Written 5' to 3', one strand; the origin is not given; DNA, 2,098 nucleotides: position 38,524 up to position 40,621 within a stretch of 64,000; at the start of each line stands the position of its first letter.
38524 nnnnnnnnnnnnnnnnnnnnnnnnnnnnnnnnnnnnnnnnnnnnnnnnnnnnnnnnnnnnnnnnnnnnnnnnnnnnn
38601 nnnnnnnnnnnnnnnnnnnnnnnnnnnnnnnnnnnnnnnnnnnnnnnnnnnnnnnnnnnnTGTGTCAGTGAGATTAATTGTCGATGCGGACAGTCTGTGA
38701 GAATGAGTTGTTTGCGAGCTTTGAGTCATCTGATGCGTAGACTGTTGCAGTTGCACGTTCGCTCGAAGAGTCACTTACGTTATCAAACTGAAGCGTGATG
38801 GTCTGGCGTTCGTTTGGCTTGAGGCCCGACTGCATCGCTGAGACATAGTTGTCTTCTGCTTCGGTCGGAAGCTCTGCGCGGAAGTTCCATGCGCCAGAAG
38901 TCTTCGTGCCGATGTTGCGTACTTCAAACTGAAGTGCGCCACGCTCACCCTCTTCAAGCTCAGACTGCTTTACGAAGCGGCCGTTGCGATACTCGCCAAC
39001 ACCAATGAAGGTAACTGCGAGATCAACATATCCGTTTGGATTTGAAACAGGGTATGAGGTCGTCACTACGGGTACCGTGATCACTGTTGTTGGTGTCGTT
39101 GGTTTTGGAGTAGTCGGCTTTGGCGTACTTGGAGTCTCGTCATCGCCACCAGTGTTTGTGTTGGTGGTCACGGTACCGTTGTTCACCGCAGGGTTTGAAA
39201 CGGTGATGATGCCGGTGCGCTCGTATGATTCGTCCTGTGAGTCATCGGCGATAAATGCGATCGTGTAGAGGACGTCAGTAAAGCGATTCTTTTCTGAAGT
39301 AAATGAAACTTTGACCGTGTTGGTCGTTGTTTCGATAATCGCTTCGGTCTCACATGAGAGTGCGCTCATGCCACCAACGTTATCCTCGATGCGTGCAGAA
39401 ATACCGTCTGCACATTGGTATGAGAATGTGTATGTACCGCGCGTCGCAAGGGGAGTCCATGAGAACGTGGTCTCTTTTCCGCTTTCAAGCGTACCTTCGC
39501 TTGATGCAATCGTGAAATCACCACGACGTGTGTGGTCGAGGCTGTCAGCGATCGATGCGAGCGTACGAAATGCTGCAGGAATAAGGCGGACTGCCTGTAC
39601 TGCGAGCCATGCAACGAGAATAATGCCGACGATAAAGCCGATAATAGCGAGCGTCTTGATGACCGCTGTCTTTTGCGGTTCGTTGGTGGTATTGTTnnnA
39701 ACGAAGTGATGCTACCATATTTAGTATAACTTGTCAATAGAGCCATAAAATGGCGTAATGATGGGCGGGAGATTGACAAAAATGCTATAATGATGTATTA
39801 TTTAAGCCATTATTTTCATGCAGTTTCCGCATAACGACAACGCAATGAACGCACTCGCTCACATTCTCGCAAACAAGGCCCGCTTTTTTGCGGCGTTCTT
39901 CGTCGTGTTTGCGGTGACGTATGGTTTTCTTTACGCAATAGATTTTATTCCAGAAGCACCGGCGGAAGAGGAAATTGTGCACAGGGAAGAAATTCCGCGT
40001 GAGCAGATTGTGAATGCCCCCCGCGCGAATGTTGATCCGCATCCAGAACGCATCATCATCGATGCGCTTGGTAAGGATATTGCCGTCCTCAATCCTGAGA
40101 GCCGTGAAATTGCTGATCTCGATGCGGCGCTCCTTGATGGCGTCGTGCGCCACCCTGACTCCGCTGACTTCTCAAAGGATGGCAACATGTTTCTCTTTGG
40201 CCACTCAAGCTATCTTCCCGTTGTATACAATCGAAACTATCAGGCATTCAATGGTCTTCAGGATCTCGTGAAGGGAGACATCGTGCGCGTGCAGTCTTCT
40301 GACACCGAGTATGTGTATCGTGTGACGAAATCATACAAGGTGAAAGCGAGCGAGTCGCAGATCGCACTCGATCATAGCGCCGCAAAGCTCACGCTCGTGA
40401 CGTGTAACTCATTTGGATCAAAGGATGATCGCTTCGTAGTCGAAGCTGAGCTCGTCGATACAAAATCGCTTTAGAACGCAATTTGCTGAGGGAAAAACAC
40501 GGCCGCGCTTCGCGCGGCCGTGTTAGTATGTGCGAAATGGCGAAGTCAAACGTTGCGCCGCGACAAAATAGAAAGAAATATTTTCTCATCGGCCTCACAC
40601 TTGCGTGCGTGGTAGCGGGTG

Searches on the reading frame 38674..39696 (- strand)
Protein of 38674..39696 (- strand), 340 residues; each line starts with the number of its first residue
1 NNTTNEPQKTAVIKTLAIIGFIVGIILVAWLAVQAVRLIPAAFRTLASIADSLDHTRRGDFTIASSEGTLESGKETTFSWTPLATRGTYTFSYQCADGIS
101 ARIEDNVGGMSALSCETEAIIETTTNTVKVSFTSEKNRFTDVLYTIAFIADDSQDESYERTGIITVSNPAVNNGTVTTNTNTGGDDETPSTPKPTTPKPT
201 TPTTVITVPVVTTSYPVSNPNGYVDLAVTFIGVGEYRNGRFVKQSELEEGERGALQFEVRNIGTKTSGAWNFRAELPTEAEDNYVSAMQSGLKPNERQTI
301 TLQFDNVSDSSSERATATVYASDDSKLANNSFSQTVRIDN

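Call 40: search_protein_families(library=pfam, proteins=[window:38674-39696:-], max_evalue=0.001)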
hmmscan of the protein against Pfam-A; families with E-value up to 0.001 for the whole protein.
window:38674-39696:- (340 aa): 1 family
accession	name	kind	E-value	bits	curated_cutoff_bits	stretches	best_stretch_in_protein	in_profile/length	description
PF07705.17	CARDB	-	2.4e-05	24.9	22.7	0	242-309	10-74/101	CARDB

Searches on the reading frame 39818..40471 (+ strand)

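Call 40: search_protein_families(library=pfam, proteins=[window:39818-40471:+], max_evalue=0.001)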
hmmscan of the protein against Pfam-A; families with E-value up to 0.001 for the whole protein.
window:39818-40471:+ (218 aa): 1 family
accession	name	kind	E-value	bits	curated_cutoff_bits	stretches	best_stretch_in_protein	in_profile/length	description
PF04203.18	Sortase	-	8.3e-21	74.5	26.6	1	80-213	2-125/125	Sortase domain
